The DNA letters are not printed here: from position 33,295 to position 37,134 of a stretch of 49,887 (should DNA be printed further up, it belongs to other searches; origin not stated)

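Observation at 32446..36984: egtD lies tail-to-tail with a metallopterin-oxidoreductase::cysteine-desulfurase fusion: candidate oxygen-independent, Mo/W-dependent ergothioneine synthase locus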

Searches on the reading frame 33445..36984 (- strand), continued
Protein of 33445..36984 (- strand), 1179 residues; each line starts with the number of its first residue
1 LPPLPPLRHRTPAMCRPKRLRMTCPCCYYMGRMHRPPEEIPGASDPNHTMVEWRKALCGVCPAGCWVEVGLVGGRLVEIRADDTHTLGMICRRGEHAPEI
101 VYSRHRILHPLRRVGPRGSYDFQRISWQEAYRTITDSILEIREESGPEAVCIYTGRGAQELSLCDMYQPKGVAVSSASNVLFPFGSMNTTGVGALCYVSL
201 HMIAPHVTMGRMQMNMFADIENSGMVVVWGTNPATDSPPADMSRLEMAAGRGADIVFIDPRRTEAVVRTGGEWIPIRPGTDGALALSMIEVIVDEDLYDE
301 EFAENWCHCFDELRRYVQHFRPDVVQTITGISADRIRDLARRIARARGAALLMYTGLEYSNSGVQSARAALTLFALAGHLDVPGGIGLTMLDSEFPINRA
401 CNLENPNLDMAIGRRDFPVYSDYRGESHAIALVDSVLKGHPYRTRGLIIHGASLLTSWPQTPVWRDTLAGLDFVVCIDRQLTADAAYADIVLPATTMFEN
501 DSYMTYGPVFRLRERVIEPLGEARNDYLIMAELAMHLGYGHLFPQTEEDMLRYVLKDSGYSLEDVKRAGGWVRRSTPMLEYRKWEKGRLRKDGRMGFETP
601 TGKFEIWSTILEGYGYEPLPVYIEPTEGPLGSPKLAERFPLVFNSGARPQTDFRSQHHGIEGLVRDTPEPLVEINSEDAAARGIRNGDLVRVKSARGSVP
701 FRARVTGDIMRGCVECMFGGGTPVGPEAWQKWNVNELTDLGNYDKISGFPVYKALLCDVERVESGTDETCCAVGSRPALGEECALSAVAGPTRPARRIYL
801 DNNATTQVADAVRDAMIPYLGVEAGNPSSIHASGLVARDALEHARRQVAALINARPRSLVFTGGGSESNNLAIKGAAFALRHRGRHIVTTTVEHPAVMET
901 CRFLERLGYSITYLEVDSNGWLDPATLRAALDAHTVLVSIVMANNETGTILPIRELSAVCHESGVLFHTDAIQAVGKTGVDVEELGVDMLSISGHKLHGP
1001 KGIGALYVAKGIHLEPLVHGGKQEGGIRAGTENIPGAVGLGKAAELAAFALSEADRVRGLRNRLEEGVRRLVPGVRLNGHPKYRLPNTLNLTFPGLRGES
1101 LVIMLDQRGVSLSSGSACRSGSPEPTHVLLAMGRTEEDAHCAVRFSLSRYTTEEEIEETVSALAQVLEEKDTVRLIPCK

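Call 33: find_encoding_contigs(protein=P0001, flank=10000, max_places=3)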
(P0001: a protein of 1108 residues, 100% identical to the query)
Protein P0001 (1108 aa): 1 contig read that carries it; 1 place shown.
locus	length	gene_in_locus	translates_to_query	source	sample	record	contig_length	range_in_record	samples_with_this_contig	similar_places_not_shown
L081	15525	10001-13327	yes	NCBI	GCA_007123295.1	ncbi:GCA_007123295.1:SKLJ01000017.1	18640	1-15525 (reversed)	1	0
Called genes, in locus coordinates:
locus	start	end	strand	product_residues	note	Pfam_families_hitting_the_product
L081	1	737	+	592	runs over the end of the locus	PF00329:Complex1_30kDa, PF14691:Fer4_20, PF01262:AlaDh_PNT_C (faint), PF01266:DAO (weak), PF07992:Pyr_redox_2, PF12831:FAD_oxidored (weak), PF13450:NAD_binding_8, PF13738:Pyr_redox_3 (weak), +3 more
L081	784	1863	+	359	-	PF00374:NiFeSe_Hases, PF00346:Complex1_49kDa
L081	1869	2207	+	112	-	PF13183:Fer4_8 (faint), PF13187:Fer4_9, PF12797:Fer4_2 (faint), PF00037:Fer4 (weak), PF12837:Fer4_6, PF13237:Fer4_10, PF12838:Fer4_7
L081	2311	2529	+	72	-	PF01883:FeS_assembly_P (faint), PF01106:NifU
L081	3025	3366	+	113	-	PF01155:HypA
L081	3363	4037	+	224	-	PF02492:cobW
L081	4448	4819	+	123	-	PF00072:Response_reg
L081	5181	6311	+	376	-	PF00365:PFK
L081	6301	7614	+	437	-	PF01116:F_bP_aldolase, PF08013:GatZ_KbaZ-like (weak)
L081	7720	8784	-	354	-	PF00348:polyprenyl_synt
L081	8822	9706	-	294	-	PF01040:UbiA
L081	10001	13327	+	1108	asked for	PF00384:Molybdopterin, PF01568:Molydop_binding, PF00266:Aminotran_5, PF01212:Beta_elim_lyase (weak), PF01041:DegT_DnrJ_EryC1 (weak)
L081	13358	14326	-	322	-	PF10017:Methyltransf_33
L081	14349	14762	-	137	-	PF01451:LMWPc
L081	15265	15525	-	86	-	?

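Call 34: find_encoding_contigs(protein=P0002, flank=10000, max_places=2)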
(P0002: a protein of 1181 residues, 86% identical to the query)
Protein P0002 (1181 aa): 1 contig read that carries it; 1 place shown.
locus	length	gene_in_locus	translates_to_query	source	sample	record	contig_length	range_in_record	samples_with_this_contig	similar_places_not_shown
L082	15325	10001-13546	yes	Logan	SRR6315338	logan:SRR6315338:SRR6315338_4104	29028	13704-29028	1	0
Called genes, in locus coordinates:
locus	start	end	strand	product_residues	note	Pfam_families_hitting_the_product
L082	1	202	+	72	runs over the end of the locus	PF01883:FeS_assembly_P (weak), PF01106:NifU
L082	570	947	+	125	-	PF01155:HypA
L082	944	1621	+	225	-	PF02492:cobW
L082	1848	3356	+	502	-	PF00501:AMP-binding, PF13193:AMP-binding_C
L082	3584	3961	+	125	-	PF00072:Response_reg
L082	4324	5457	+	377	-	PF00365:PFK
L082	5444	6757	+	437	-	PF01116:F_bP_aldolase, PF08013:GatZ_KbaZ-like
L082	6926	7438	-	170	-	PF07452:CHRD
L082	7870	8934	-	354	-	PF00348:polyprenyl_synt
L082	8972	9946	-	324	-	PF01040:UbiA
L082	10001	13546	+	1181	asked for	PF04879:Molybdop_Fe4S4 (weak), PF00384:Molybdopterin, PF01568:Molydop_binding, PF00155:Aminotran_1_2 (faint), PF00266:Aminotran_5, PF01212:Beta_elim_lyase (weak)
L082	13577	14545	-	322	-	PF10017:Methyltransf_33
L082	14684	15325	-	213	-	?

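Call 60: predict_structure(alignment_id=A2)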
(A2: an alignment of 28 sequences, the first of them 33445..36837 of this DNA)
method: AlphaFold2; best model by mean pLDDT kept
length: 1130 residues; sequences in the alignment: 28
mean_pLDDT: 45.2   pTM: 0.35
mean pLDDT of the five models: 45.2, 43.2, 40.9, 38.1, 37.0
residues with pLDDT >= 90: 24; 70-90: 180; 50-70: 206; < 50: 720
segments of 3 or more residues with pLDDT < 50: 7-18, 32-53, 61-79, 96-169, 184-190, 256-260, 306-315, 332-503, 505-511, 516-542, 544-620, 645-648, 659-707, 719-822, 894-902, 910-931, 944-1003, 1063-1085, 1123-1130
pLDDT, mean of each block of 10 residues (from residue 1): 52 38 56 39 29 47 37 46 56 48 30 25 26 22 20 24 32 73 49 71 84 73 80 80 85 51 72 85 92 83 49 48 71 28 27 29 24 22 28 38 28 35 34 22 20 19 20 27 33 42 44 46 33 29 43 32 27 24 28 23 23 33 67 80 53 62 43 26 27 27 38 68 29 24 29 26 31 28 30 31 26 36 53 75 60 75 78 77 78 43 50 37 34 56 39 34 31 23 24 27 64 89 75 67 64 60 40 35 46 62 79 81 40
secondary structure, 60 per line:
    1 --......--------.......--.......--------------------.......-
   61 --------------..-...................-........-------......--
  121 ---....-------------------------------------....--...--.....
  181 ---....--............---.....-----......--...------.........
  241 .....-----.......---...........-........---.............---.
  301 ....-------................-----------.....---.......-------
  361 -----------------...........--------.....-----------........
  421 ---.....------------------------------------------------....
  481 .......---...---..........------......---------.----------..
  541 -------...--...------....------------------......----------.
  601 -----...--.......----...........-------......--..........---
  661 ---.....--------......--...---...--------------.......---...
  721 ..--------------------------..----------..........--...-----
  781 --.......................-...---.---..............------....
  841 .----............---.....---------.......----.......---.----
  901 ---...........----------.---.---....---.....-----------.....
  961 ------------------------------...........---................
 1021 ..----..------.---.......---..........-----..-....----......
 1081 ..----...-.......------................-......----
elements in order (helices of 4 or more, strands of 3 or more residues): E3-8 E17-23 E26-32 H55-59 H78-96 E101-105 H114-118 E124-127 H165-168 E176-180 H184-187 H190-201 E205-209 H215-220 E223-225 H232-245 H251-257 H261-271 H273-280 H284-296 E300-304 H312-327 H339-343 H347-353 H378-388 E397-401 H413-420 E424-428 H477-487 H498-506 H513-518 E548-550 E553-555 H562-565 H584-589 H611-617 E622-626 H627-632 E640-645 E648-657 E664-668 H677-682 E708-714 H718-722 H761-770 H783-805 H817-830 E837-841 H846-857 E861-865 H875-881 E886-892 H904-914 H933-936 E940-944 E956-960 H991-1001 H1005-1022 E1039-1045 H1049-1058 H1067-1070 H1075-1082 E1091-1097 H1104-1119 H1121-1126
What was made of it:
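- The AlphaFold model was too poor to support any statement about the sulfur path (mean pLDDT 45; call 60).
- Tried and rejected: The result was mean pLDDT 45 and pTM 0.35, too poor to say anything about module packing, the linker or the sulfur path (call 60).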
